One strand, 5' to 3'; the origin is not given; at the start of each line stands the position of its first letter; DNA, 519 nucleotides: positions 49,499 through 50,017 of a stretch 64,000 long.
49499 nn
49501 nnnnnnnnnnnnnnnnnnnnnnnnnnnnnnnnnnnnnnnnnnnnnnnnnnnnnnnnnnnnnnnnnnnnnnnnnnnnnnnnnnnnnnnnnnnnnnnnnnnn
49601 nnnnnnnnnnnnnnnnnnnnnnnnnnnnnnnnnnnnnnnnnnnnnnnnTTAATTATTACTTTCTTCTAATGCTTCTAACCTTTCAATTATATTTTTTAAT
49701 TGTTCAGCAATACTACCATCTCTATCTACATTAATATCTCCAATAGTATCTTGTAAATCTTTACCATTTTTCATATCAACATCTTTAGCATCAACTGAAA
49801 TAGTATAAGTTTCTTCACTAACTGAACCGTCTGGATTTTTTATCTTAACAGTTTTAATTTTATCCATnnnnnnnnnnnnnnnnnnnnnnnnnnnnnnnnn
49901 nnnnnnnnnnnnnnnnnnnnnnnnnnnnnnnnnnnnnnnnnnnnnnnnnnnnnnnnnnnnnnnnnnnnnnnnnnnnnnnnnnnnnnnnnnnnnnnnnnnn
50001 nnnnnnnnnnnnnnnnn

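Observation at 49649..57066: Modular receptor-binding proteins share a ~25-aa N-terminal anchor: M-(A)D-K/L-hydrophobic-K-x-V/I-K-I/L-K/E-N-K/P-DG-S/T...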

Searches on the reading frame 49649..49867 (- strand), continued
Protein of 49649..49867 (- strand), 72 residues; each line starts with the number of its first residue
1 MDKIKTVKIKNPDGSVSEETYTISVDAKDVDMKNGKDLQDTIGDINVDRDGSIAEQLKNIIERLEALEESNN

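Call 60: find_encoding_contigs(protein=P0050, flank=10000, max_places=2)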
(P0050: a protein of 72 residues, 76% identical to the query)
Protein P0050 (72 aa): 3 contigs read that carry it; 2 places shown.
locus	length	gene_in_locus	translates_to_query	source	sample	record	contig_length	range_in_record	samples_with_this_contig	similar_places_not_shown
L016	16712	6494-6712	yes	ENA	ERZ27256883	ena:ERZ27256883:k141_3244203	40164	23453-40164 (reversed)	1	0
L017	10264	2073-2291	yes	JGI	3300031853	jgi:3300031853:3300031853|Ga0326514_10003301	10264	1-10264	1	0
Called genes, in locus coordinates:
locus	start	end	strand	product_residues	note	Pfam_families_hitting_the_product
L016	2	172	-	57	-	?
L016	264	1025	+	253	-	PF23023:Anti-Pycsar_Apyc1, PF00753:Lactamase_B, PF12706:Lactamase_B_2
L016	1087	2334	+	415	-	PF02646:RmuC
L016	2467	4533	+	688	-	PF04023:FeoA, PF01926:MMR_HSR1, PF02421:FeoB_N, PF17910:FeoB_Cyto, PF07670:Gate, PF07664:FeoB_C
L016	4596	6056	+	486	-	-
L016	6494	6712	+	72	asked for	-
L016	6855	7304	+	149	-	-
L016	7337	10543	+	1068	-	-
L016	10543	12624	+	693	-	-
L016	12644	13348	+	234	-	-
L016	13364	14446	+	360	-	-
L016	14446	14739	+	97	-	-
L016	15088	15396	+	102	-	-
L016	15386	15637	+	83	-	-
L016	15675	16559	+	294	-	-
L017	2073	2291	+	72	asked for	-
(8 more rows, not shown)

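Call 61: find_encoding_contigs(protein=P0085, flank=10000, max_places=2)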
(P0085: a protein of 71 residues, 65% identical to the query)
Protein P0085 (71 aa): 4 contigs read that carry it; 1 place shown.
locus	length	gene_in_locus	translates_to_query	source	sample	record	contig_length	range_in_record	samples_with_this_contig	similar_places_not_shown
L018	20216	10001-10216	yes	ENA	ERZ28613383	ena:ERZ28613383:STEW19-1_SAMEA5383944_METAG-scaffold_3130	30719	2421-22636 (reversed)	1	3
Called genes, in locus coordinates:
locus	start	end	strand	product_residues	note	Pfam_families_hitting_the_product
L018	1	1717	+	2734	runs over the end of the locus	PF10145:PhageMin_Tail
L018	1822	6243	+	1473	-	-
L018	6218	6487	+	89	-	-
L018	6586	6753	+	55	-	-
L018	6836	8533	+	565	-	-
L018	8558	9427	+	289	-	PF01183:Glyco_hydro_25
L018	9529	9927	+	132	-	PF05105:Phage_holin_4_1 (weak)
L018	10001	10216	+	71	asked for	-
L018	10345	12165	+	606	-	PF12708:Pect-lyase_RHGA_epim (weak)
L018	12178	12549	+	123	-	-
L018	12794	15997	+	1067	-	-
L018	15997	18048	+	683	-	-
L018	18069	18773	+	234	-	-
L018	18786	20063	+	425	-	-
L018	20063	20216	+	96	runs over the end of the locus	-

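Call 62: find_encoding_contigs(protein=P0029, flank=10000, max_places=2)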
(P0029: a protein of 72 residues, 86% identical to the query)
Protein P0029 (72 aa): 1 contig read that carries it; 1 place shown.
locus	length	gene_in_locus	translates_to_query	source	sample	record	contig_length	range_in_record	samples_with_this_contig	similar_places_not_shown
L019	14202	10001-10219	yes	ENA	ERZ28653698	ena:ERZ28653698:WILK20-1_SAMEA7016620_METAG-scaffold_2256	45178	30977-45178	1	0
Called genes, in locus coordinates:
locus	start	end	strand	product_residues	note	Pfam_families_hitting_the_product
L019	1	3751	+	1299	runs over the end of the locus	-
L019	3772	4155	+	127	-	-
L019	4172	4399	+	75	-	-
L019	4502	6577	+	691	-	-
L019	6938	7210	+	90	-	-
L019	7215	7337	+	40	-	-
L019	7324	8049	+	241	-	PF01510:Amidase_2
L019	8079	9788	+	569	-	-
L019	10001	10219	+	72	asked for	-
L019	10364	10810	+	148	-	-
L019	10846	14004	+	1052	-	-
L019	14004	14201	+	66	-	?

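Call 72: search_protein_families(library=pfam, alignment_id=A4, max_evalue=1)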
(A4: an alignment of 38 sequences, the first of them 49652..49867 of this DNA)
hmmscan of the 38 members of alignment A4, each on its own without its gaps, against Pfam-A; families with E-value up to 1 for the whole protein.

A. member 1, window:49652-49867:- (72 aa): 3 families
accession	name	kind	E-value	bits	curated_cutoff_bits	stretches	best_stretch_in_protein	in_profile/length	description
PF19079.5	CFSR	-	0.058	14.1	27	1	5-30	19-41/49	Collagen-flanked surface repeat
PF10073.14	GapR_DNA-bd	-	0.071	13.2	22.6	1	54-70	2-18/72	GapR-like, DNA-binding domain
PF11211.13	DUF2997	-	0.13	12.6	24.1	0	11-20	6-15/47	Protein of unknown function (DUF2997)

B. families by the number of members that match (of 38 scanned): 30 families (the first 25 are shown)
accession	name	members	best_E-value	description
PF18582.6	HZS_alpha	13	0.0032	Hydrazine synthase alpha subunit middle domain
PF13202.12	EF-hand_5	10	0.0057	EF hand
PF00036.39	EF-hand_1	8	0.018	EF hand domain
PF10073.14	GapR_DNA-bd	7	0.051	GapR-like, DNA-binding domain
PF13499.12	EF-hand_7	6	0.016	EF-hand domain pair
PF11211.13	DUF2997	5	0.093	Protein of unknown function (DUF2997)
PF24639.1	DUF7634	3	0.0068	Domain of unknown function (DUF7634)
PF19079.5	CFSR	3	0.015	Collagen-flanked surface repeat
PF16408.10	DUF5016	3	0.042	Domain of unknown function (DUF5016)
PF16871.11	DUF5077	2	0.01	Domain of unknown function (DUF5077)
PF04019.17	DUF359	2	0.016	Protein of unknown function (DUF359)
PF00404.24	Dockerin_1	2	0.021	Dockerin type I domain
PF11486.13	DUF3212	2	0.054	Protein of unknown function (DUF3212)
PF00231.24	ATP-synt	1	0.02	ATP synthase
PF24073.1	DUF7365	1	0.021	Coiled-coil region of unknown function (DUF7365)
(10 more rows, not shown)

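Call 87: find_encoding_contigs(protein=P0116, flank=10000, max_places=2)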
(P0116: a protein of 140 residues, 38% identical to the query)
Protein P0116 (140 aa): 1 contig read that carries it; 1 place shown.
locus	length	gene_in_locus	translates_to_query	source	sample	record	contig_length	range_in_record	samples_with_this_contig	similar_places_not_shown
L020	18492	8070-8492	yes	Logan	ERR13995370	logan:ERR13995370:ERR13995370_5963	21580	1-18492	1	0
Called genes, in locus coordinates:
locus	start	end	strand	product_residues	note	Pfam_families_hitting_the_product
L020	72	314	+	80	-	-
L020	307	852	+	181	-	-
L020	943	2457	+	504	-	PF11443:DUF2828, PF25043:DUF7788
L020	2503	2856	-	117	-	-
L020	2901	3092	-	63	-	-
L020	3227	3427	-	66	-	-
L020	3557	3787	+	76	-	PF24024:DUF7336 (weak)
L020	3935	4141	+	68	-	-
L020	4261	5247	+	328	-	-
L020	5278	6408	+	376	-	-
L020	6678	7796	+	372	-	PF01183:Glyco_hydro_25, PF08230:CW_7, PF01476:LysM, PF23473:LysM3_LYK4_5 (weak)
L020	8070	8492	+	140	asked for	PF27114:Phage_tail_beta (weak)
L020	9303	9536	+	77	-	-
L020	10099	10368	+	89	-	-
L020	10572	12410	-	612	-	-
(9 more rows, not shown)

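Call 88: find_encoding_contigs(protein=P0099, flank=10000, max_places=2)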
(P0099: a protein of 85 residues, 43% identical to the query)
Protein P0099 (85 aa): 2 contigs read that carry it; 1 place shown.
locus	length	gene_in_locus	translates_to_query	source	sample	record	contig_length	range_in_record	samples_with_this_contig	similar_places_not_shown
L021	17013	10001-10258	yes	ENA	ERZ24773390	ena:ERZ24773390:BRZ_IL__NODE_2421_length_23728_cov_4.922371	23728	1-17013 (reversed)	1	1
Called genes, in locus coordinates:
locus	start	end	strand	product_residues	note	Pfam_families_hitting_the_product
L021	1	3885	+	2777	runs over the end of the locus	PF10145:PhageMin_Tail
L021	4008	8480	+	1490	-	-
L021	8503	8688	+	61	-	-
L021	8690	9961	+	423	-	PF01183:Glyco_hydro_25, PF23446:LysM1_NFP_LYK (faint), PF08230:CW_7, PF23472:LysM2_CERK1_LYK3_4_5 (faint), PF01476:LysM, PF23473:LysM3_LYK4_5 (weak)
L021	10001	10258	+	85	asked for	-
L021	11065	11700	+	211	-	-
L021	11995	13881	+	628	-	PF12708:Pect-lyase_RHGA_epim (weak)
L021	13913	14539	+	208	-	-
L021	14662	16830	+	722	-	-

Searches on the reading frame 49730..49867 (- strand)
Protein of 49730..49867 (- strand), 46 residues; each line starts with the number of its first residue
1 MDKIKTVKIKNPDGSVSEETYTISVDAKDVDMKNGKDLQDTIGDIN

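Call 50: search_protein_representatives(alignment_id=A3)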
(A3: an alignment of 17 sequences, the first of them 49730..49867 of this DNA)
Query: 17 sequences, 45 profile positions. Proteins with E-value up to 0.001 (for the whole library): 1202; up to 1e-10: 629; up to 1e-30: 0. The best 150 are listed.
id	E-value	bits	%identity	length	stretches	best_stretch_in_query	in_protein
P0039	1.6e-20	88.7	-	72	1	1-45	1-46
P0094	2.2e-20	88.2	-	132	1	1-45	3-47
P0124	8.0e-20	86.4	-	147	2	1-45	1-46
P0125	1.1e-19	86.0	-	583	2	1-44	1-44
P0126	4.4e-19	84.1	-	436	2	1-45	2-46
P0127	5.3e-19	83.8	-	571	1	1-45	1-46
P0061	6.2e-19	83.6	-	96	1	1-45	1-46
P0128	7.1e-19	83.4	-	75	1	1-45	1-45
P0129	7.1e-19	83.4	-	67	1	1-45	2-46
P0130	8.6e-19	83.1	-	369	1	1-45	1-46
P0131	1.3e-18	82.6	-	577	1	1-45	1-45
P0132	1.3e-18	82.5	-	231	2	1-42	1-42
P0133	1.4e-18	82.5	-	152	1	1-45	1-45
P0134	1.6e-18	82.3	-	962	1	1-45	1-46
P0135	1.6e-18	82.3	-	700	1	1-45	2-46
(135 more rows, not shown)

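Call 57: search_protein_families(library=pfam, alignment_id=A5, max_evalue=0.001)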
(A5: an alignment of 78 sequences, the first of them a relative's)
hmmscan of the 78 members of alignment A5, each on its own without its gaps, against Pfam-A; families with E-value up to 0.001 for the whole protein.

A. member 1, P0125 (583 aa): 0 families

B. families by the number of members that match (of 78 scanned): 24 families
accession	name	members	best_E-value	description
PF12708.12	Pect-lyase_RHGA_epim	25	4.4e-18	Rhamnogalacturonase A/epimerase, pectate lyase-like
PF22337.1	Phage_fiber_rpt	15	1.1e-11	Phage tail fiber repeats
PF00753.33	Lactamase_B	9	1.6e-13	Metallo-beta-lactamase superfamily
PF13229.12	Beta_helix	7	5.1e-22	Right handed beta helix region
PF05048.19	NosD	4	1.6e-10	Periplasmic copper-binding protein (NosD)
PF12706.13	Lactamase_B_2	4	9.4e-06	Beta-lactamase superfamily domain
PF13472.12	Lipase_GDSL_2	3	4.4e-20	GDSL-like Lipase/Acylhydrolase family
PF00657.28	Lipase_GDSL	2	1.2e-11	GDSL-like Lipase/Acylhydrolase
PF04616.20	Glyco_hydro_43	1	1.8e-11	Glycosyl hydrolases family 43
PF00149.33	Metallophos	1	3.5e-11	Calcineurin-like phosphoesterase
PF00326.27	Peptidase_S9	1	1.9e-10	Prolyl oligopeptidase family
PF01229.23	Glyco_hydro_39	1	2.6e-10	Glycosyl hydrolases family 39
PF12146.15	Hydrolase_4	1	9.4e-10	Serine aminopeptidase, S33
PF00722.28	Glyco_hydro_16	1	1.8e-09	Glycosyl hydrolases family 16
PF03372.29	Exo_endo_phos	1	4.1e-07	Endonuclease/Exonuclease/phosphatase family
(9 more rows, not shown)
